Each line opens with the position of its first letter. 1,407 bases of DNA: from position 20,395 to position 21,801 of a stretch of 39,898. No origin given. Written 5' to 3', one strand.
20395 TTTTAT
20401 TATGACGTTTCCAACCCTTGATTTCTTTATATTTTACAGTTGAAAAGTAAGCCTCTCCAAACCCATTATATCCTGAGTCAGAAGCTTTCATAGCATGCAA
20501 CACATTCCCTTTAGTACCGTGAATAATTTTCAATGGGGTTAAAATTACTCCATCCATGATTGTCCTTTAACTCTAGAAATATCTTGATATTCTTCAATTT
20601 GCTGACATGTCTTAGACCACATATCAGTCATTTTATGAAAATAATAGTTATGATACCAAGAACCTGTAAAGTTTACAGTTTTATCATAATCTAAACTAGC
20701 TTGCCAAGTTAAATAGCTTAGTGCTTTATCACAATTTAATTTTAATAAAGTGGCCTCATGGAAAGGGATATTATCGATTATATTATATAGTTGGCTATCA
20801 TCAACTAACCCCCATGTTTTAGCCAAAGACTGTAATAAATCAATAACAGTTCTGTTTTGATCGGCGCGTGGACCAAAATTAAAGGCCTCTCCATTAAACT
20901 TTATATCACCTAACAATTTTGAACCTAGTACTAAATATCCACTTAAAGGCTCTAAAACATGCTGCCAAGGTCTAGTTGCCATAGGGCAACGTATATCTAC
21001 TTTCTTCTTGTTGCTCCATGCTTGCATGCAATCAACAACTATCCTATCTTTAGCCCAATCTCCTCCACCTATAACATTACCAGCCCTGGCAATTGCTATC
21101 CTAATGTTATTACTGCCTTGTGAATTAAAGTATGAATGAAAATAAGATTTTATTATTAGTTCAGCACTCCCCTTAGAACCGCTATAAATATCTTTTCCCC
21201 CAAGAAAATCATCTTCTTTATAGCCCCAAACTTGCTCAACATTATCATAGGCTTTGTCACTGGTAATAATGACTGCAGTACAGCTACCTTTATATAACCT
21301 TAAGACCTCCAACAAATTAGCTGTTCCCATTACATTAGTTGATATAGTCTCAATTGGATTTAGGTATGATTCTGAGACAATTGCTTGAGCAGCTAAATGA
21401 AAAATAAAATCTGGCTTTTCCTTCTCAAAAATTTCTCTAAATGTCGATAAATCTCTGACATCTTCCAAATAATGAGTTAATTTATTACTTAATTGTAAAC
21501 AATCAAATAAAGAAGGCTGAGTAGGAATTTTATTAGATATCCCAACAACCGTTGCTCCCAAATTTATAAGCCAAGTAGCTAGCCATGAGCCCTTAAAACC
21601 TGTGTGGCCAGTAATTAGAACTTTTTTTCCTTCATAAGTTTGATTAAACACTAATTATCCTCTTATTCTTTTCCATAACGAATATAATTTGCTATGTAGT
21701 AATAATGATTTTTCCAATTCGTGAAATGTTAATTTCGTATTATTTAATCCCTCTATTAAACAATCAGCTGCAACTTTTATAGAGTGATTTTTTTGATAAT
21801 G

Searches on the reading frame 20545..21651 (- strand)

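Call 12: search_protein_families(library=pfam, proteins=[window:20545-21651:-], max_evalue=0.0001)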
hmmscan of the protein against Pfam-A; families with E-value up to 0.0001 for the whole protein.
window:20545-21651:- (368 aa): 5 families
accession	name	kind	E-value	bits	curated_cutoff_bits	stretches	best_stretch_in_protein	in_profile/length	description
PF16363.11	GDP_Man_Dehyd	-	2.6e-30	106.4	27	1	12-174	1-171/332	GDP-mannose 4,6 dehydratase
PF01370.27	Epimerase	-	3.3e-25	89.3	20.9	1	11-232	1-214/240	NAD dependent epimerase/dehydratase family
PF02719.21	Polysacc_synt_2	-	3.3e-14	53.2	20.2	1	11-139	1-136/293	Polysaccharide biosynthesis protein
PF04321.23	RmlD_sub_bind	-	3.3e-07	30.1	27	1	10-172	2-141/287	RmlD substrate binding domain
PF01073.25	3Beta_HSD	-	8.7e-05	22.1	22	0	12-207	1-195/280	3-beta hydroxysteroid dehydrogenase/isomerase family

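Call 18: search_protein_families(library=ncbifam, proteins=[window:20545-21651:-], max_evalue=0.00001)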
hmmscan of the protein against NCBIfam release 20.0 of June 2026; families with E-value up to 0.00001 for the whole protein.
window:20545-21651:- (368 aa): 14 families
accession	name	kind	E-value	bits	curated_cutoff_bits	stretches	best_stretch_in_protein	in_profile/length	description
TIGR02622.1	CDP_4_6_dhtase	equivalog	1.2e-140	468.7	278.45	1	6-355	2-351/352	CDP-glucose 4,6-dehydratase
TIGR01181.1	dTDP_gluc_dehyt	equivalog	9.4e-27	93.9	365.1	1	10-335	1-313/321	dTDP-glucose 4,6-dehydratase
TIGR04180.1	EDH_00030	hypoth_equivalog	2.4e-20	72.8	475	1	11-244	1-226/297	NAD-dependent 4,6-dehydratase LegB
TIGR01179.1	galE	equivalog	1.8e-19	69.8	262.3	1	10-173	1-162/332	UDP-glucose 4-epimerase GalE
NF007582.0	PRK10217.1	equivalog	6.2e-16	58.4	698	1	9-335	2-333/355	dTDP-glucose 4,6-dehydratase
NF007490.0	PRK10084.1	subfamily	9.1e-13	47.9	649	1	10-121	2-115/361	dTDP-glucose 4,6-dehydratase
TIGR03589.1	PseB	equivalog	4.3e-12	45.6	407.75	1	6-195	2-170/324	UDP-N-acetylglucosamine 4,6-dehydratase (inverting)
NF007956.0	PRK10675.1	subfamily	1.1e-11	44.5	394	1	10-146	2-138/338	UDP-glucose 4-epimerase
TIGR01472.1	gmd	equivalog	2.7e-11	43.3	415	1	9-174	1-173/342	GDP-mannose 4,6-dehydratase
TIGR04130.1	FnlA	equivalog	8.8e-09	34.7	730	1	7-135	3-128/337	UDP-N-acetylglucosamine 4,6-dehydratase/5-epimerase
NF043036.1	ErythonDh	equivalog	1.9e-08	33.9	325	1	10-170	2-163/321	D-erythronate dehydrogenase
TIGR01214.1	rmlD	equivalog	5e-08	32.4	224.05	1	10-172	1-140/285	dTDP-4-dehydrorhamnose reductase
NF011728.1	PRK15181.1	equivalog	2.4e-06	26.8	760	1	8-136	15-146/348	Vi polysaccharide biosynthesis UDP-N-acetylglucosaminuronic acid C-4 epimerase TviC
NF041015.1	UDPsulfquin_syn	equivalog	2.8e-06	26.6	575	0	55-122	65-135/384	UDP-sulfoquinovose synthase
